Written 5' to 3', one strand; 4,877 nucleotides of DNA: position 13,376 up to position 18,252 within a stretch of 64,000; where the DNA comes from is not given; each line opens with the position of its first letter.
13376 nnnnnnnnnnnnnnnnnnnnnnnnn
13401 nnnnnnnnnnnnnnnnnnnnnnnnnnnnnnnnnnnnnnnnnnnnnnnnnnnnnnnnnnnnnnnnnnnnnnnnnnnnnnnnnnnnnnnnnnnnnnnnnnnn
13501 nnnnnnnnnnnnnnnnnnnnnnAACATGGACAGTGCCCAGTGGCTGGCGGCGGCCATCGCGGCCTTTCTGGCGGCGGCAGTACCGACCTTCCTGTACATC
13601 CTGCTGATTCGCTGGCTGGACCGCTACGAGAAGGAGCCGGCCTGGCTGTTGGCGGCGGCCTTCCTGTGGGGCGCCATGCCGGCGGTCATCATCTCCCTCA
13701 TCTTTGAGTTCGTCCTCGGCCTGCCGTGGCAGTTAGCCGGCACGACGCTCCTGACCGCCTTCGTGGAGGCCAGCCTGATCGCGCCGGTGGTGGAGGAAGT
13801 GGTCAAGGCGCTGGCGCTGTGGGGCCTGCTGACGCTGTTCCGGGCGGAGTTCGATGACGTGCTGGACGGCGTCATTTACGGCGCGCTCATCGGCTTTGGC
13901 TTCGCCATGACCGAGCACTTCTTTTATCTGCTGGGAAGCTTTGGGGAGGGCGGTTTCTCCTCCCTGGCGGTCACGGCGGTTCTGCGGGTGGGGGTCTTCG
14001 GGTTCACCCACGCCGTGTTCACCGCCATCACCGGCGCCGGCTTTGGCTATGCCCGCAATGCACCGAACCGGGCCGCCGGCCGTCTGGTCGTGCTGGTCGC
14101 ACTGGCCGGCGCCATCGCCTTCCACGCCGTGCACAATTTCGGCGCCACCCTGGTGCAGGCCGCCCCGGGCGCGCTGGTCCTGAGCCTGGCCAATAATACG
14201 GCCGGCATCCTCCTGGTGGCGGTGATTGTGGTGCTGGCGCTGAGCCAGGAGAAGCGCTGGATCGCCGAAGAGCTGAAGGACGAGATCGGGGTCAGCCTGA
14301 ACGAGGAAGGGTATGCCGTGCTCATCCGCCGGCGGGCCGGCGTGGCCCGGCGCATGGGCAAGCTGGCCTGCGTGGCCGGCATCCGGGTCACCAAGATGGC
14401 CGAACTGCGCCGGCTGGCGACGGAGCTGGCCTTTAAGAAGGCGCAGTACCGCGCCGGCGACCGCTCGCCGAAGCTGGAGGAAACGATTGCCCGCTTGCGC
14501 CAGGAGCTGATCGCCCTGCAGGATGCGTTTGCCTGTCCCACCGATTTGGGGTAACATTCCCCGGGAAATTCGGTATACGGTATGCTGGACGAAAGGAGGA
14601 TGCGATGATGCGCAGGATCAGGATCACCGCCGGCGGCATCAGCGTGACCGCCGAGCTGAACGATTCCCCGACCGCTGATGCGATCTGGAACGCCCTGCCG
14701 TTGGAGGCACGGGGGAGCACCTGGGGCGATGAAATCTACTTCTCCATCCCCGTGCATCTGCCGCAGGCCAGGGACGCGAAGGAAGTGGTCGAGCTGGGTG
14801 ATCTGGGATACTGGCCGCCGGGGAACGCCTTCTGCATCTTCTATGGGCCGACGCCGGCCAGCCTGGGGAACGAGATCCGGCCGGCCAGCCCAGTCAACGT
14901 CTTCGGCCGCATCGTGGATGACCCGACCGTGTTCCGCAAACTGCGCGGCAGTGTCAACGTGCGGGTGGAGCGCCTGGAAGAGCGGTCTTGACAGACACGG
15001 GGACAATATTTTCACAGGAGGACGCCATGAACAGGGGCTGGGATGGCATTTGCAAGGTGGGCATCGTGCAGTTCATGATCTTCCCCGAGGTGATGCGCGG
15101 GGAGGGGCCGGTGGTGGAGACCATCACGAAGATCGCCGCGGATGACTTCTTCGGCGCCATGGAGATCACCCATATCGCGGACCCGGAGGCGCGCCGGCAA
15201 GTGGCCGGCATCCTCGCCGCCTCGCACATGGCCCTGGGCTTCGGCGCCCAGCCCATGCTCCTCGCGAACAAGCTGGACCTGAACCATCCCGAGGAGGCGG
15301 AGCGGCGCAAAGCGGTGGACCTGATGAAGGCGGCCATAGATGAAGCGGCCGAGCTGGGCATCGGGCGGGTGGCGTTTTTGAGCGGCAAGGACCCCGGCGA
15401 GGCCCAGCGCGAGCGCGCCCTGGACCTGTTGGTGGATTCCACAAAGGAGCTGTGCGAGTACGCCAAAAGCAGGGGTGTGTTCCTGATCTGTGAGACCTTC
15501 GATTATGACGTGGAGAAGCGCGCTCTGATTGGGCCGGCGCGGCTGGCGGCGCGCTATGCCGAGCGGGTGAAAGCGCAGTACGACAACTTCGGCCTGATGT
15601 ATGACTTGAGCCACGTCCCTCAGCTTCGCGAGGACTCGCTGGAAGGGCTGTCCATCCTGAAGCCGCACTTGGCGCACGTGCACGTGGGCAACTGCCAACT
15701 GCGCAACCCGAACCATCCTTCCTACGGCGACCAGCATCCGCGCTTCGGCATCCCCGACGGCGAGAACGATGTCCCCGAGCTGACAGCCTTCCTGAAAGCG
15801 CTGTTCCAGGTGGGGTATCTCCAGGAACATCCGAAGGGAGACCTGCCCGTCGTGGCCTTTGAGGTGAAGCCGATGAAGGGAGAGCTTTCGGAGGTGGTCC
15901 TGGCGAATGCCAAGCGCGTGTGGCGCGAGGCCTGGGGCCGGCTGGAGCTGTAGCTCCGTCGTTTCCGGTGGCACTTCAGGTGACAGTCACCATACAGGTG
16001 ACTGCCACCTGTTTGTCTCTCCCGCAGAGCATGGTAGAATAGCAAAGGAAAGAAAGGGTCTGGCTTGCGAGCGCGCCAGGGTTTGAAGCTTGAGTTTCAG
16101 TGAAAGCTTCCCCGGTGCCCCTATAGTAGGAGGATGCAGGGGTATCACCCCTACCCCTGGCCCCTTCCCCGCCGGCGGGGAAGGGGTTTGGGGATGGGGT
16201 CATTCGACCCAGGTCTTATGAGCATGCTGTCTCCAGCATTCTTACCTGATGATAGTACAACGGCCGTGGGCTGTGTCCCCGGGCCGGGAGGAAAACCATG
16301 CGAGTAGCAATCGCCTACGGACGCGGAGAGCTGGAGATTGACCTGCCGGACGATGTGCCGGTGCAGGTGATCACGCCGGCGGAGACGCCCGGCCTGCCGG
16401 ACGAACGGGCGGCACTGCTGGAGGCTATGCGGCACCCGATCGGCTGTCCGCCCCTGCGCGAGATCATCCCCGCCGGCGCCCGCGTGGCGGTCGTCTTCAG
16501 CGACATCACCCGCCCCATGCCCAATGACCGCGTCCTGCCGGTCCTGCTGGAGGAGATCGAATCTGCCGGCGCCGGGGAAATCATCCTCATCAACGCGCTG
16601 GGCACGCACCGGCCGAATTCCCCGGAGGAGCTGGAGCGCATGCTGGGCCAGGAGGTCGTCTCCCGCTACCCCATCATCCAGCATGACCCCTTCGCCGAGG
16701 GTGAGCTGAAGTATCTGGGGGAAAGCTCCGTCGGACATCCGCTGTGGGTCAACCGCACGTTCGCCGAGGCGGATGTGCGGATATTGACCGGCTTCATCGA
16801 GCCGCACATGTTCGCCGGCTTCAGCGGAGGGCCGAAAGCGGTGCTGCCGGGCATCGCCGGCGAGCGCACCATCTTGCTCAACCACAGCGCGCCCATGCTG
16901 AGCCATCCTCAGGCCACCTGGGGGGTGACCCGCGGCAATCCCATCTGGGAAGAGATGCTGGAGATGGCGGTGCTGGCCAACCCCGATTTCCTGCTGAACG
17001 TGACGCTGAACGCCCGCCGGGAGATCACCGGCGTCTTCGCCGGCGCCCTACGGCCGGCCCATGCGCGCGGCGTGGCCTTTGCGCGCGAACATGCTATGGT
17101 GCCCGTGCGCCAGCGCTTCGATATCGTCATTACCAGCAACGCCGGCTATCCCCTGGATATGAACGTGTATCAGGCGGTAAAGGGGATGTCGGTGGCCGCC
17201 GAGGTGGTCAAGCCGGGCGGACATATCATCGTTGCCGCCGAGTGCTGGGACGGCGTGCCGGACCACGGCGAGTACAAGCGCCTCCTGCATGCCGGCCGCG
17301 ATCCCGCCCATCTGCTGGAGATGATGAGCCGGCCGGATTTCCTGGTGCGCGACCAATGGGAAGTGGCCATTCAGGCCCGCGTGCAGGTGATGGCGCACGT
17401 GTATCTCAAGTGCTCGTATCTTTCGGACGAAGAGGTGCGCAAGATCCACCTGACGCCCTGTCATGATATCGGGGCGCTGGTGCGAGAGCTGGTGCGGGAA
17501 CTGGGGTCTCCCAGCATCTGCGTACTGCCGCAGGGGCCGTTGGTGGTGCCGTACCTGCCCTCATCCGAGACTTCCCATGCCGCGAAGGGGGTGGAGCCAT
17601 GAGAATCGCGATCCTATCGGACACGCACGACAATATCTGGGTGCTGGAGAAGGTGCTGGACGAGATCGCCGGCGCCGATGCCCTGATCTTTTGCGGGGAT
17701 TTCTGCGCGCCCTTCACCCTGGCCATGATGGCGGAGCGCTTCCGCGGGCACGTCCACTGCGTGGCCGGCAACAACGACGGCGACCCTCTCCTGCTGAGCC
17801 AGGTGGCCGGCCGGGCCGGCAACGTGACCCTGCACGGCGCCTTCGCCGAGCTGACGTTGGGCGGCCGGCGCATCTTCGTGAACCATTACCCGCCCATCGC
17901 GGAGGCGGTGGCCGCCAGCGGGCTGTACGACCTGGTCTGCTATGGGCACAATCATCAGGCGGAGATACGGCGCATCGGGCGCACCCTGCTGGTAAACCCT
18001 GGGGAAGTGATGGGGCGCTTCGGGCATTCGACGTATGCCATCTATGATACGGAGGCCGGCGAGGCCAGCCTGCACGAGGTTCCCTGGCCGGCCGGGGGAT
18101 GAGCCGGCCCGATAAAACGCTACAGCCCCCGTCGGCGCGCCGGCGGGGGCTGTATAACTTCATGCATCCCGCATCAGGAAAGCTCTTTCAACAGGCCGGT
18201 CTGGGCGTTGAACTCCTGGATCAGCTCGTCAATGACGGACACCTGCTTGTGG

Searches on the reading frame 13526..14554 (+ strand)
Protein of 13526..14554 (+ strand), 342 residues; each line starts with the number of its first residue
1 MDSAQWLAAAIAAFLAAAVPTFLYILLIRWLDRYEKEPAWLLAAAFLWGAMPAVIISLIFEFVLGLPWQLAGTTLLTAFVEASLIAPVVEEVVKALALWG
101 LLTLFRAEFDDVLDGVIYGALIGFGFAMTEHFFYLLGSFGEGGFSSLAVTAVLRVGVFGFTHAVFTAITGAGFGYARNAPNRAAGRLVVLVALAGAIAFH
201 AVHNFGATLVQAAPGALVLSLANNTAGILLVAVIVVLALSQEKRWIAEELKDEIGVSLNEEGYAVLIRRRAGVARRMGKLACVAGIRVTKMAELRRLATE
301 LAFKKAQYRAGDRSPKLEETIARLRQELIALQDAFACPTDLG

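Call 7: search_protein_families(library=pfam, proteins=[window:13526-14554:+], max_evalue=0.001)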
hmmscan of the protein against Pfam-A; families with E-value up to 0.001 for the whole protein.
window:13526-14554:+ (342 aa): 1 family
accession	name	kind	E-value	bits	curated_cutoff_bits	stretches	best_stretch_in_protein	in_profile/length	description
PF13367.11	PrsW-protease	-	3.5e-39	134.8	23.5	1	37-236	1-194/196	PrsW family intramembrane metalloprotease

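Call 8: search_protein_families(library=ncbifam, proteins=[window:13526-14554:+], max_evalue=0.00001)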
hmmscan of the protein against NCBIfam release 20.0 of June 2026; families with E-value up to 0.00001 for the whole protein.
window:13526-14554:+ (342 aa): 1 family
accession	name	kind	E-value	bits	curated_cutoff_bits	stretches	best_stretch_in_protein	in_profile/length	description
NF033739.1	intramemb_PrsW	equivalog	6.9e-16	58.5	225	1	15-209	5-183/210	glutamic-type intramembrane protease PrsW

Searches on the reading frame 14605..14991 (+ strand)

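Call 50: search_protein_families(library=pfam, proteins=[window:14605-14991:+], max_evalue=0.00001)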
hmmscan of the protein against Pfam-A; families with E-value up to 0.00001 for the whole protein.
window:14605-14991:+ (128 aa): 2 families
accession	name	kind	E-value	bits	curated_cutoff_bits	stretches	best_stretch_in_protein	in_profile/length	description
PF04126.18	Cyclophil_like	-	2.1e-44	150.7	27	1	3-122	1-120/120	Cyclophilin-like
PF18050.6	Cyclophil_like2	-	8e-16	58.6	22.7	1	7-122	1-115/115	Cyclophilin-like family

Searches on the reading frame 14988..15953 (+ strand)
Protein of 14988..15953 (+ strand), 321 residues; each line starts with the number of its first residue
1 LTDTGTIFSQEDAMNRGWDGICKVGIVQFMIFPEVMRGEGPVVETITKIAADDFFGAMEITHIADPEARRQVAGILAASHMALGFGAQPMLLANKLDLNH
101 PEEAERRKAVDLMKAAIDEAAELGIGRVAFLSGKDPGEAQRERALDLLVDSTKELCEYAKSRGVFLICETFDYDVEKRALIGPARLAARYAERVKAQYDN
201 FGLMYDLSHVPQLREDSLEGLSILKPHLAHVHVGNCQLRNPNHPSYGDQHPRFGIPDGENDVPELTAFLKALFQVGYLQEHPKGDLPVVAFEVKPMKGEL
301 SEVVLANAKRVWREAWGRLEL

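Call 7: search_protein_families(library=pfam, proteins=[window:14988-15953:+], max_evalue=0.001)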
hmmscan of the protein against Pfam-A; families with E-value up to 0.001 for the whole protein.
window:14988-15953:+ (321 aa): 1 family
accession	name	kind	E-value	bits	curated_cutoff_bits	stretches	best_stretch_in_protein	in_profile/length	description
PF01261.30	AP_endonuc_2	-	6.7e-23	82.1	31.1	1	90-277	47-221/249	Xylose isomerase-like TIM barrel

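Call 8: search_protein_families(library=ncbifam, proteins=[window:14988-15953:+], max_evalue=0.00001)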
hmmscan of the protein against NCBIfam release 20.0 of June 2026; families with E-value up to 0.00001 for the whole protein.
window:14988-15953:+ (321 aa): 3 families
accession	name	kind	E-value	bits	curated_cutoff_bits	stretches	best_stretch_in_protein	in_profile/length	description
NF041099.2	keto_glucon_epim_IolO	equivalog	1.8e-09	37.3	300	1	56-236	36-214/269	5-keto-L-gluconate epimerase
TIGR03234.1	OH-pyruv-isom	equivalog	2.5e-07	30.3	353.45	1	113-236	86-207/254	hydroxypyruvate isomerase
NF007360.0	PRK09856.1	equivalog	2.8e-06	27.1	305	1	101-172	80-151/276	fructoselysine 3-epimerase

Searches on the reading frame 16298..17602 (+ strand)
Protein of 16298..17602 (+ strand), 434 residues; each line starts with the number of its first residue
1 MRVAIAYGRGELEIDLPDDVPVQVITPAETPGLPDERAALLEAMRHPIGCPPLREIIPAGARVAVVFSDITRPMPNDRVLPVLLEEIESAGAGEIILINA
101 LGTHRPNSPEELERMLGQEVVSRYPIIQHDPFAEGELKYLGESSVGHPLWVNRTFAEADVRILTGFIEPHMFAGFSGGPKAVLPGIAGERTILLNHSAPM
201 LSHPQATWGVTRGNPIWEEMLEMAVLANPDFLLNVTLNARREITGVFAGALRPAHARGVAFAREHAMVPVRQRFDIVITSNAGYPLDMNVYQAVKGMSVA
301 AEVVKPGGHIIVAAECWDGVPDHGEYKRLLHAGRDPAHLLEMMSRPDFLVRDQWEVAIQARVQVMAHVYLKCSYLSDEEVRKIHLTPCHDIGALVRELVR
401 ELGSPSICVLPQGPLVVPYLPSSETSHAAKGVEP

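Call 7: search_protein_families(library=pfam, proteins=[window:16298-17602:+], max_evalue=0.001)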
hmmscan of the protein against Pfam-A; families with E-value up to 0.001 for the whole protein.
window:16298-17602:+ (434 aa): 2 families
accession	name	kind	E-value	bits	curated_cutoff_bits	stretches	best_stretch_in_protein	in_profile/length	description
PF09861.14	Lar_N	-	7.4e-67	224.9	23.3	1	7-209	1-204/204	Lactate racemase N-terminal domain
PF21113.2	LarA_C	-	2.9e-26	92.7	25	1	273-413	5-147/152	Lactate racemase C-terminal domain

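Call 8: search_protein_families(library=ncbifam, proteins=[window:16298-17602:+], max_evalue=0.00001)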
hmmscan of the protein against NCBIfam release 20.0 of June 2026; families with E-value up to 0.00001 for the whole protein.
window:16298-17602:+ (434 aa): 6 families
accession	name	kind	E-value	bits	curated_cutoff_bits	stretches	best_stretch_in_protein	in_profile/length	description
NF033504.2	Ni_dep_LarA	equivalog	1.5e-145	485.1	460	1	3-419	2-421/422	nickel-dependent lactate racemase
NF052593.1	NPN_racem_MAR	equivalog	1.6e-110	369.5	500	1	4-419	2-414/415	nickel-dependent malate racemase, LarAH6 family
NF052595.1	NPN_LarAH5_MAR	equivalog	3.5e-100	335.9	462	1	4-418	2-413/415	nickel-dependent malate racemase, LarAH5 family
NF052525.1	NPN_LarAH10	equivalog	4.3e-93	312.3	540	1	3-418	3-425/426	NPN-dependent 2-hydroxyacid racemase, LarAH10 family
NF052592.1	LarAH_14_15_16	equivalog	1.8e-26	92.6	740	1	23-205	30-219/520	NPN-dependent hydroxyacid isomerase, LarAH14/15/16 family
NF052594.1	NPN_18_hexonate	equivalog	8.9e-06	24.6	500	0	61-278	25-258/411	nickel-dependent putative hexonate epimerase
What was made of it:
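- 16298..17602 (+): Second LarA paralogue, the canonical lactate-racemase type. It is 36% identical to the operon copy. Call 8: NF033504 scores 485 against a cutoff of 460.
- Checked: The second LarA at 16298-17602 is confirmed (calls 7, 8).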

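Call 10: search_solved_structures(query=window:16298-17602:+, show_alignments=0, max_evalue=0.001)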
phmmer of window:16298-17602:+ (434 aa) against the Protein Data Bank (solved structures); distinct sequences matched with E-value up to 0.001: 10.
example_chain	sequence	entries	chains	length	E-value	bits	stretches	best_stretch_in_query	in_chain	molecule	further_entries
9eid_A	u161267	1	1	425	1e-80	275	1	2-420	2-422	A broad-substrate spectrum lactate racemase A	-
9eia_A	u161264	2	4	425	1.4e-80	274.6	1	2-420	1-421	A broad-substrate spectrum lactate racemase A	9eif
2yjg_A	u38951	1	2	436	6.9e-77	262.4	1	3-417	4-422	LACTATE RACEMASE APOPROTEIN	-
8ezf_B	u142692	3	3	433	2.2e-67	231.1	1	36-417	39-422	Lactate racemase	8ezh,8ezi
6c1w_A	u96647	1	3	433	3.8e-67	230.3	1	36-417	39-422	Lactate racemase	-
5huq_A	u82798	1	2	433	3.8e-67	230.3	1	36-417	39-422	Lactate racemization operon protein LarA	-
6d6z_A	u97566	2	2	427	1.7e-59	205.1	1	3-427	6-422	Malate racemase Mar2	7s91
9q2u_A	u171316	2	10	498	8.4e-24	87.5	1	1-211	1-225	Lactate racemase A | LarA-like nickel-pincer nucleotide cofactor-utilizing enzyme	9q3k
9q3j_A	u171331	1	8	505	1.9e-19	73.1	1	5-251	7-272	DUF2088 domain-containing protein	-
4nar_A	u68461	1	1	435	6.1e-07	31.9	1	55-202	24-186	Putative uronate isomerase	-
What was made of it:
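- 16298..17602 (+): Call 10: best solved relatives are lactate racemases.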

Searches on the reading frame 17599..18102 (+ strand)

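Call 7: search_protein_families(library=pfam, proteins=[window:17599-18102:+], max_evalue=0.001)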
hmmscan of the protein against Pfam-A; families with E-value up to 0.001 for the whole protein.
window:17599-18102:+ (167 aa): 2 families
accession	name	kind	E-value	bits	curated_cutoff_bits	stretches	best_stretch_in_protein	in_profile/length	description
PF12850.12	Metallophos_2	-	1.5e-35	122.9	27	1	1-153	1-153/154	Calcineurin-like phosphoesterase superfamily domain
PF00149.33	Metallophos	-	4.6e-10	40.7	21.5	1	1-98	1-157/191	Calcineurin-like phosphoesterase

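Call 8: search_protein_families(library=ncbifam, proteins=[window:17599-18102:+], max_evalue=0.00001)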
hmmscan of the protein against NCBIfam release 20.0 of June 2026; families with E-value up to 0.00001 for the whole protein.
window:17599-18102:+ (167 aa): 2 families
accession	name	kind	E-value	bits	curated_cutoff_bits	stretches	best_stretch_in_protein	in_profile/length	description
TIGR00040.1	yfcE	subfamily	4.2e-23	82.2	56.25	1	1-154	1-153/158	YfcE family phosphodiesterase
NF006988.0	PRK09453.1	equivalog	2.3e-09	37.4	117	1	1-151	1-162/183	phosphodiesterase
